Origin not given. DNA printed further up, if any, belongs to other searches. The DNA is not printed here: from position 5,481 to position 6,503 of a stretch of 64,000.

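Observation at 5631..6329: Orphan radical SAM enzyme inside the btuF-cbiB-cobD-cbiP transcription unit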

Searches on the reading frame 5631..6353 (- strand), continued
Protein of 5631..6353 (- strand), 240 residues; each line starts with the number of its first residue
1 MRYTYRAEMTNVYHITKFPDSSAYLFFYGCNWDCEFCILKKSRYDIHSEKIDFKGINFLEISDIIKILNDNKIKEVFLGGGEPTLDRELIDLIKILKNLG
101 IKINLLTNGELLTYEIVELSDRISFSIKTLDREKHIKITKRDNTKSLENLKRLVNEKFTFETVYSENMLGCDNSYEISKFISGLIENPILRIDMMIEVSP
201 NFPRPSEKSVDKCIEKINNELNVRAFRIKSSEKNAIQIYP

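Call 48: search_protein_families(library=ncbifam, proteins=[L090:2826-3491:+, L072:7851-8648:+, L076:4428-5132:+, L076:5084-5860:+, L083:8647-9996:+, L081:3478-4932:+, L076:3233-4354:+, L078:8406-9083:+, L013:14133-15110:+, L055:5108-6355:+], max_evalue=0.00001)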
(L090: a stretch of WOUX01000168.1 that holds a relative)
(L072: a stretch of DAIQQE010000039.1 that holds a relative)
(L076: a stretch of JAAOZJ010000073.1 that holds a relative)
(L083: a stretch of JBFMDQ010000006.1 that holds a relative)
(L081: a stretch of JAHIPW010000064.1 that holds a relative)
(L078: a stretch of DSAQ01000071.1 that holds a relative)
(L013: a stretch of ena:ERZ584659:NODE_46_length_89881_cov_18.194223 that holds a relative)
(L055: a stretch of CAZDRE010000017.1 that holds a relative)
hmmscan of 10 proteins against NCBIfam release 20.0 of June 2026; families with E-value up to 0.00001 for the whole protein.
L090:2826-3491:+ (221 aa): 26 families (the best 25 are shown)
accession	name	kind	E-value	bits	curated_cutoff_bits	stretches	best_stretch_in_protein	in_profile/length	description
NF004457.0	PRK05787.1-5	equivalog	1.1e-41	142.7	302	1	7-219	26-247/252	cobalt-precorrin-7 (C(5))-methyltransferase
TIGR02467.1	CbiE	equivalog_domain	1.9e-40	138.5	92.9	1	13-217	1-202/204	precorrin-6y C5,15-methyltransferase (decarboxylating) subunit CbiE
NF004459.0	PRK05787.2-2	equivalog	5.2e-38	130.8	298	1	10-219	3-209/210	cobalt-precorrin-7 (C(5))-methyltransferase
NF004460.0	PRK05787.2-3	equivalog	1.8e-36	125.6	291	1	11-219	2-205/207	cobalt-precorrin-7 (C(5))-methyltransferase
NF004455.0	PRK05787.1-3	equivalog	1.8e-33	115.9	258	1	11-219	3-216/221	cobalt-precorrin-7 (C(5))-methyltransferase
NF004462.0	PRK05787.2-5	equivalog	7.3e-33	114.1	360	1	5-219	16-227/228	cobalt-precorrin-7 (C(5))-methyltransferase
NF004461.0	PRK05787.2-4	equivalog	9.1e-22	77.6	187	1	11-211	1-180/191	cobalt-precorrin-7 (C(5))-methyltransferase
NF004456.0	PRK05787.1-4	equivalog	3.5e-18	66.2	247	1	11-218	2-197/201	cobalt-precorrin-7 (C(5))-methyltransferase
TIGR01465.1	cobM_cbiF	equivalog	1.4e-17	63.8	259.65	1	11-209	1-209/247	precorrin-4 C(11)-methyltransferase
TIGR01466.1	cobJ_cbiH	equivalog_domain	1.5e-16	60.7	246.35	1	11-127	1-123/239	precorrin-3B C(17)-methyltransferase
NF007922.1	PRK10637.1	equivalog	1.9e-16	60.1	400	1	6-208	214-430/450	siroheme synthase CysG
NF004458.0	PRK05787.2-1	equivalog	3.8e-15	55.9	324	1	13-205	3-178/195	cobalt-precorrin-7 (C(5))-methyltransferase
NF004423.0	PRK05765.1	equivalog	6.1e-15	55.4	332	1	8-127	2-127/247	precorrin-3B C(17)-methyltransferase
TIGR01469.1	cobA_cysG_Cterm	equivalog_domain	2.2e-14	53.8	185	1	9-210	1-217/238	uroporphyrinogen-III C-methyltransferase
TIGR01467.1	cobI_cbiL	equivalog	9.3e-14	51.4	163.25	1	10-219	2-228/230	precorrin-2 C(20)-methyltransferase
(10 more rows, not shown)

L072:7851-8648:+ (265 aa): 24 families
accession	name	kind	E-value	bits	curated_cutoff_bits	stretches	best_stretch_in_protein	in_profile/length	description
NF004457.0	PRK05787.1-5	equivalog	7.1e-63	212.2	302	1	29-242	29-248/252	cobalt-precorrin-7 (C(5))-methyltransferase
NF004455.0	PRK05787.1-3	equivalog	3.2e-47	160.9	258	1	30-241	3-216/221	cobalt-precorrin-7 (C(5))-methyltransferase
TIGR02467.1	CbiE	equivalog_domain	2.6e-46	157.7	92.9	1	32-236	1-199/204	precorrin-6y C5,15-methyltransferase (decarboxylating) subunit CbiE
NF004460.0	PRK05787.2-3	equivalog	1.6e-37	129.1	291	1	30-241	2-205/207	cobalt-precorrin-7 (C(5))-methyltransferase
NF004459.0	PRK05787.2-2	equivalog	5.7e-37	127.4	298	1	30-241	4-209/210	cobalt-precorrin-7 (C(5))-methyltransferase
NF004462.0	PRK05787.2-5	equivalog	6.2e-32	111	360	1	30-240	22-226/228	cobalt-precorrin-7 (C(5))-methyltransferase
NF004458.0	PRK05787.2-1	equivalog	2.9e-22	79.2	324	1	32-223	3-174/195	cobalt-precorrin-7 (C(5))-methyltransferase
NF004461.0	PRK05787.2-4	equivalog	5.5e-21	75.1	187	1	30-237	1-183/191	cobalt-precorrin-7 (C(5))-methyltransferase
NF004456.0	PRK05787.1-4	equivalog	2.1e-18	67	247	1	31-227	3-185/201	cobalt-precorrin-7 (C(5))-methyltransferase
TIGR01465.1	cobM_cbiF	equivalog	1.1e-16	60.9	259.65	1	30-232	1-210/247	precorrin-4 C(11)-methyltransferase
NF004454.0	PRK05787.1-1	equivalog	5.9e-16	58.6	354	1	32-228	4-186/201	cobalt-precorrin-7 (C(5))-methyltransferase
NF007922.1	PRK10637.1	equivalog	9.2e-16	57.8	400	1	27-231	216-431/450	siroheme synthase CysG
TIGR01469.1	cobA_cysG_Cterm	equivalog_domain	9.5e-15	55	185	1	28-230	1-215/238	uroporphyrinogen-III C-methyltransferase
NF004790.0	PRK06136.1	subfamily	2.5e-14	53.5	198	1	27-233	3-221/250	uroporphyrinogen-III C-methyltransferase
NF004647.0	PRK05990.1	equivalog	1.2e-12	47.8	271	1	28-62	6-40/245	precorrin-2 C(20)-methyltransferase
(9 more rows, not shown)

L076:4428-5132:+ (234 aa): 29 families (the best 25 are shown)
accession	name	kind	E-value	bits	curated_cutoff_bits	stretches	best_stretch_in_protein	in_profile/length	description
TIGR02467.1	CbiE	equivalog_domain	1e-41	142.7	92.9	1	17-225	1-203/204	precorrin-6y C5,15-methyltransferase (decarboxylating) subunit CbiE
NF004457.0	PRK05787.1-5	equivalog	1.1e-40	139.4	302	1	12-228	27-249/252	cobalt-precorrin-7 (C(5))-methyltransferase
NF004459.0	PRK05787.2-2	equivalog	4.2e-40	137.6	298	1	15-226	4-209/210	cobalt-precorrin-7 (C(5))-methyltransferase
NF004460.0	PRK05787.2-3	equivalog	2.4e-38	131.8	291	1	14-226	1-205/207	cobalt-precorrin-7 (C(5))-methyltransferase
NF004455.0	PRK05787.1-3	equivalog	5.7e-33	114.3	258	1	14-227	2-217/221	cobalt-precorrin-7 (C(5))-methyltransferase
NF004462.0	PRK05787.2-5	equivalog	3.9e-31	108.4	360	1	7-226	14-227/228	cobalt-precorrin-7 (C(5))-methyltransferase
NF004461.0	PRK05787.2-4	equivalog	6.6e-29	100.9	187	1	16-222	2-183/191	cobalt-precorrin-7 (C(5))-methyltransferase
TIGR01465.1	cobM_cbiF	equivalog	4.6e-23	81.8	259.65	1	15-214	1-207/247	precorrin-4 C(11)-methyltransferase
NF004456.0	PRK05787.1-4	equivalog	8.7e-23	81.3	247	1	14-225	1-197/201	cobalt-precorrin-7 (C(5))-methyltransferase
TIGR01466.1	cobJ_cbiH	equivalog_domain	9.5e-20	71.2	246.35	1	15-228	1-222/239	precorrin-3B C(17)-methyltransferase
NF004454.0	PRK05787.1-1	equivalog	5.5e-19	68.6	354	1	14-207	1-180/201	cobalt-precorrin-7 (C(5))-methyltransferase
NF007922.1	PRK10637.1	equivalog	5.5e-19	68.5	400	1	12-212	216-427/450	siroheme synthase CysG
NF004790.0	PRK06136.1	subfamily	1.5e-18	67.3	198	1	14-215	5-218/250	uroporphyrinogen-III C-methyltransferase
TIGR01469.1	cobA_cysG_Cterm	equivalog_domain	1.9e-18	67.1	185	1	14-215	2-215/238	uroporphyrinogen-III C-methyltransferase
NF004458.0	PRK05787.2-1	equivalog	2.1e-18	66.6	324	1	17-225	5-191/195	cobalt-precorrin-7 (C(5))-methyltransferase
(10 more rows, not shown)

L076:5084-5860:+ (258 aa): 26 families (the best 25 are shown)
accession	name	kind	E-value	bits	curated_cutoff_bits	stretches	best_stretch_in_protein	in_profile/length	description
NF004457.0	PRK05787.1-5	equivalog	7.7e-65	218.6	302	1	19-234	27-248/252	cobalt-precorrin-7 (C(5))-methyltransferase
NF004455.0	PRK05787.1-3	equivalog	9.1e-48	162.7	258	1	22-234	3-217/221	cobalt-precorrin-7 (C(5))-methyltransferase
TIGR02467.1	CbiE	equivalog_domain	2.3e-44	151.3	92.9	1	24-231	1-202/204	precorrin-6y C5,15-methyltransferase (decarboxylating) subunit CbiE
NF004460.0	PRK05787.2-3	equivalog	1e-34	119.9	291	1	22-233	2-205/207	cobalt-precorrin-7 (C(5))-methyltransferase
NF004459.0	PRK05787.2-2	equivalog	8.6e-34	117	298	1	22-233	4-209/210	cobalt-precorrin-7 (C(5))-methyltransferase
NF004462.0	PRK05787.2-5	equivalog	1.9e-31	109.4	360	1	20-232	20-226/228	cobalt-precorrin-7 (C(5))-methyltransferase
NF004458.0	PRK05787.2-1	equivalog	2.2e-19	69.8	324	1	24-211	3-170/195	cobalt-precorrin-7 (C(5))-methyltransferase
NF004456.0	PRK05787.1-4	equivalog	2.7e-19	69.8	247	1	23-232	3-196/201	cobalt-precorrin-7 (C(5))-methyltransferase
NF004461.0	PRK05787.2-4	equivalog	8.7e-19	67.9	187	1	22-222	1-177/191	cobalt-precorrin-7 (C(5))-methyltransferase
NF004454.0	PRK05787.1-1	equivalog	3.7e-17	62.6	354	1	24-233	4-198/201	cobalt-precorrin-7 (C(5))-methyltransferase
NF007922.1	PRK10637.1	equivalog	7.5e-17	61.4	400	1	15-223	212-431/450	siroheme synthase CysG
TIGR01469.1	cobA_cysG_Cterm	equivalog_domain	3.6e-16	59.7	185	1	20-223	1-216/238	uroporphyrinogen-III C-methyltransferase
TIGR01465.1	cobM_cbiF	equivalog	4.6e-15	55.6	259.65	1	22-223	1-209/247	precorrin-4 C(11)-methyltransferase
NF004790.0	PRK06136.1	subfamily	5e-15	55.8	198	1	19-223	3-219/250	uroporphyrinogen-III C-methyltransferase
TIGR01466.1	cobJ_cbiH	equivalog_domain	7.1e-15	55.2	246.35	1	23-139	2-123/239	precorrin-3B C(17)-methyltransferase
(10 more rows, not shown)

L083:8647-9996:+ (449 aa): 59 families (the best 25 are shown)
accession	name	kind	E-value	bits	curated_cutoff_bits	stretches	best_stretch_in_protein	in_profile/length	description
TIGR04163.1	rSAM_cobopep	equivalog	9e-154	512.3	375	1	16-430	6-425/428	peptide-modifying radical SAM enzyme CbpB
NF047865.1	rSAM_PapB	equivalog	8.2e-33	114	340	1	72-397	2-320/330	PapB family radical SAM/SPASM ranthipeptide maturase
NF041298.1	rSAM_mat_DynA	equivalog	1.2e-29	103.4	450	1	77-412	5-341/356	dynobactin maturation radical SAM/SPASM protein DynA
TIGR03942.1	sulfatase_rSAM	equivalog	1.7e-29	103.1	349.45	1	81-419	9-352/363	anaerobic sulfatase maturase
NF041707.1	rSAM_YhhB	equivalog_domain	2.2e-28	99.2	445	1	74-214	3-152/369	cyclophane-forming radical SAM/SPASM peptide maturase YhhB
TIGR03978.1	rSAM_paired_1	equivalog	2.7e-27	95.7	370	1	68-429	77-456/466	His-Xaa-Ser system radical SAM maturase HxsB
TIGR04261.1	rSAM_GlyRichRpt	subfamily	2.3e-25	89.4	310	1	77-415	1-351/363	cyclophane-forming radical SAM/SPASM peptide maturase GrrM/OscB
TIGR03906.1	quino_hemo_SAM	equivalog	8.2e-24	84.1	453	1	71-421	92-444/467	quinohemoprotein amine dehydrogenase maturation protein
TIGR03974.1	rSAM_six_Cys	equivalog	2.3e-23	82.8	425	1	71-414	95-439/451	thioether cross-link-forming SCIFF peptide maturase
NF040492.1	not_ScfB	exception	7.7e-23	81.1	855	1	72-422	94-446/450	ScfB-related radical SAM/SPASM orphan maturase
TIGR04083.1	rSAM_pep_methan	hypoth_equivalog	1e-22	80.5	300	1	76-416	3-335/376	TIGR04083 family peptide-modifying radical SAM enzyme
NF010321.0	PRK13758.1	equivalog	5.9e-18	65.1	441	1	77-422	8-360/370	anaerobic sulfatase-maturase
NF041718.1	rSAM_phane_AMC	equivalog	8.1e-18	64.5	425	1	73-396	6-330/362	cyclophane-forming radical SAM peptide maturase AmcB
TIGR04269.1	SAM_SPASM_FxsB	subfamily_domain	1.3e-17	63.9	370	1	80-215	9-155/363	FxsB family cyclophane-forming radical SAM/SPASM peptide maturase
NF041300.1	rSAM_mat_DarW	exception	3.4e-16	59.1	650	2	77-199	45-169/415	radical SAM/SPASM peptide maturase DarW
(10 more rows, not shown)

L081:3478-4932:+ (484 aa): 63 families (the best 25 are shown)
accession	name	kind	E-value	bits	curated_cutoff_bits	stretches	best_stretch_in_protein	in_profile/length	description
TIGR04163.1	rSAM_cobopep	equivalog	6.2e-215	713.8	375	1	26-467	1-428/428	peptide-modifying radical SAM enzyme CbpB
NF047865.1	rSAM_PapB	equivalog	1.1e-43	149.8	340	1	91-421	5-325/330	PapB family radical SAM/SPASM ranthipeptide maturase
NF041298.1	rSAM_mat_DynA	equivalog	3.3e-39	134.9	450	1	94-422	6-331/356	dynobactin maturation radical SAM/SPASM protein DynA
TIGR03942.1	sulfatase_rSAM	equivalog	5.6e-37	127.6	349.45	1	97-421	9-333/363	anaerobic sulfatase maturase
TIGR03974.1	rSAM_six_Cys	equivalog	6.9e-35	120.8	425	1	94-424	102-428/451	thioether cross-link-forming SCIFF peptide maturase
NF040492.1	not_ScfB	exception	2.9e-34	118.7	855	1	90-421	96-424/450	ScfB-related radical SAM/SPASM orphan maturase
TIGR03978.1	rSAM_paired_1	equivalog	3.5e-31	108.5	370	1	55-419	45-423/466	His-Xaa-Ser system radical SAM maturase HxsB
TIGR04064.1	rSAM_nif11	equivalog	1.9e-29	102.7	518.7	1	96-415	85-403/459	nif11-like peptide radical SAM maturase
NF041707.1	rSAM_YhhB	equivalog_domain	6.7e-29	100.9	445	1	96-414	9-335/369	cyclophane-forming radical SAM/SPASM peptide maturase YhhB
TIGR03906.1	quino_hemo_SAM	equivalog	1e-28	100.2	453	1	89-418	94-420/467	quinohemoprotein amine dehydrogenase maturation protein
TIGR04261.1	rSAM_GlyRichRpt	subfamily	3.5e-26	92.1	310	1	94-420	2-335/363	cyclophane-forming radical SAM/SPASM peptide maturase GrrM/OscB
NF010321.0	PRK13758.1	equivalog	3.4e-25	89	441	1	96-413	12-331/370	anaerobic sulfatase-maturase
NF041718.1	rSAM_phane_AMC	equivalog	4.1e-25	88.5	425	1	88-294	5-209/362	cyclophane-forming radical SAM peptide maturase AmcB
TIGR04269.1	SAM_SPASM_FxsB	subfamily_domain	7e-23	81.2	370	1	97-324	10-246/363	FxsB family cyclophane-forming radical SAM/SPASM peptide maturase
NF041300.1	rSAM_mat_DarW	exception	2.3e-22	79.4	650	1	88-415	40-369/415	radical SAM/SPASM peptide maturase DarW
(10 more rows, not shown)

L076:3233-4354:+ (373 aa): 44 families (the best 25 are shown)
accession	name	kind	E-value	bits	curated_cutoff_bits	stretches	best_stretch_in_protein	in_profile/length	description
TIGR04545.1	rSAM_ahbD_hemeb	equivalog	2e-53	182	500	2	32-232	2-199/339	heme b synthase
TIGR04055.1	rSAM_NirJ2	equivalog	2.5e-51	175.1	500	1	31-359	1-325/326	putative heme d1 biosynthesis radical SAM protein NirJ2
TIGR04053.2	TIGR04053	equivalog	9e-48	163.4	395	2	29-235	7-214/366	TIGR04053 family radical SAM/SPASM domain-containing protein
TIGR04347.1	pseudo_SAM_Halo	equivalog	7.7e-37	127.5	525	2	31-218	39-223/390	TIGR04347 family pseudo-SAM/SPASM protein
TIGR02109.1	PQQ_syn_pqqE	equivalog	1.2e-35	123.2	381.35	1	26-363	3-337/358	pyrroloquinoline quinone biosynthesis protein PqqE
TIGR04054.1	rSAM_NirJ1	equivalog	1.4e-33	116.1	650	2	28-217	34-220/387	putative heme d1 biosynthesis radical SAM protein NirJ1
TIGR04303.1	GeoRSP_rSAM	equivalog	1.3e-32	113.7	400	1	30-356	5-324/325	GeoRSP system radical SAM/SPASM protein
TIGR04546.1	rSAM_ahbC_deAc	equivalog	2.3e-32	112.2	650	2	31-216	40-222/390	12,18-didecarboxysiroheme deacetylase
TIGR04051.1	rSAM_NirJ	equivalog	2.4e-30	105.7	515.45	2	31-215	3-184/354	heme d1 biosynthesis radical SAM protein NirJ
TIGR03962.1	mycofact_rSAM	equivalog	1.2e-23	83.8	265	1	29-358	11-333/339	mycofactocin radical SAM maturase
NF050035.1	rSAM_WgK_link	exception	5.8e-21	74.9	650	2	29-214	8-191/367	radical SAM/SPASM peptide maturase WgkB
TIGR04133.1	rSAM_w_lipo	hypoth_equivalog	1.1e-19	70.7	425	1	30-338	24-330/350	TIGR04133 family radical SAM/SPASM protein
TIGR02668.1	moaA_archaeal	equivalog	7.9e-19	67.7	325.25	1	37-317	17-298/303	GTP 3',8-cyclase MoaA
NF045574.1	sacti_mat_StsB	exception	1.7e-18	66.7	625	1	33-348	99-405/466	StsB family radical SAM/SPASM domain sactipeptide maturase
NF001199.0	PRK00164.2-1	equivalog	3.7e-17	62.4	231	1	37-290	19-270/308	GTP 3',8-cyclase MoaA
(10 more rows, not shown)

L078:8406-9083:+ (225 aa): 3 families
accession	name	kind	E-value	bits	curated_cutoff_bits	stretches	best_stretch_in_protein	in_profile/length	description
TIGR03679.1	Dph6_archaeal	equivalog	1.1e-32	113.1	197.3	1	9-218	1-216/218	diphthine--ammonia ligase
NF052346.1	PAB0415_fam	hypoth_equivalog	5e-31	108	250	1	10-215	2-203/205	PAB0415 family putative ATP pyrophosphatase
NF052347.1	TTX_0299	hypoth_equivalog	6.6e-20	71.5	250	1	10-213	2-196/200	TTX_0299 family putative ATP pyrophosphatase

L013:14133-15110:+ (325 aa): 5 families
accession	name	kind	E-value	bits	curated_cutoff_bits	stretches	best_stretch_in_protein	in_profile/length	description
NF006949.0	PRK09431.1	equivalog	2.3e-21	75.9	499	1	27-275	232-499/554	asparagine synthase B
TIGR01536.1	asn_synth_AEB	equivalog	5.2e-20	71.9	267.1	1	25-143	255-373/517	asparagine synthase (glutamine-hydrolyzing)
TIGR03104.1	trio_amidotrans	equivalog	5.7e-09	34.8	570.1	1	8-143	248-382/589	N-acetylglutaminylglutamine amidotransferase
NF033561.1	macrolact_Ik_Al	subfamily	1.4e-08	33.8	300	1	9-139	200-332/561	albusnodin/ikarugamycin family macrolactam cyclase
TIGR03108.1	eps_aminotran_1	hypoth_equivalog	8.3e-07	28.1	816.9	1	27-142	263-375/628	XrtA/PEP-CTERM system amidotransferase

L055:5108-6355:+ (415 aa): 7 families
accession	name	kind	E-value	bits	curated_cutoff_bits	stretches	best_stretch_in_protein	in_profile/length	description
NF003104.0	PRK04024.1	equivalog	4.6e-156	519.7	489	1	6-413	4-410/412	2,3-bisphosphoglycerate-independent phosphoglycerate mutase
TIGR00306.2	apgM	subfamily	1.3e-141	472.3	320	1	6-404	1-403/403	2,3-bisphosphoglycerate-independent phosphoglycerate mutase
TIGR02535.1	hyp_Hser_kinase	hypoth_equivalog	4.7e-113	378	446.3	1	7-404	3-396/397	proposed homoserine kinase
NF003242.0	PRK04200.1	equivalog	7.1e-113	377.5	426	1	6-405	2-394/395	cofactor-independent phosphoglycerate mutase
NF038358.1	phophono_PhpG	equivalog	2.5e-84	283.5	545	1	6-404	1-416/417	CMP-5'-phosphonoformate--3-phosphoglycerate phosphonoformyl transferase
NF003160.0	PRK04135.1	equivalog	5.6e-79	265.7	468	1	5-408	16-396/403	2,3-bisphosphoglycerate-independent phosphoglycerate mutase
TIGR01307.1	pgm_bpd_ind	equivalog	2.5e-06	26.2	330.65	1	288-369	374-465/504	2,3-bisphosphoglycerate-independent phosphoglycerate mutase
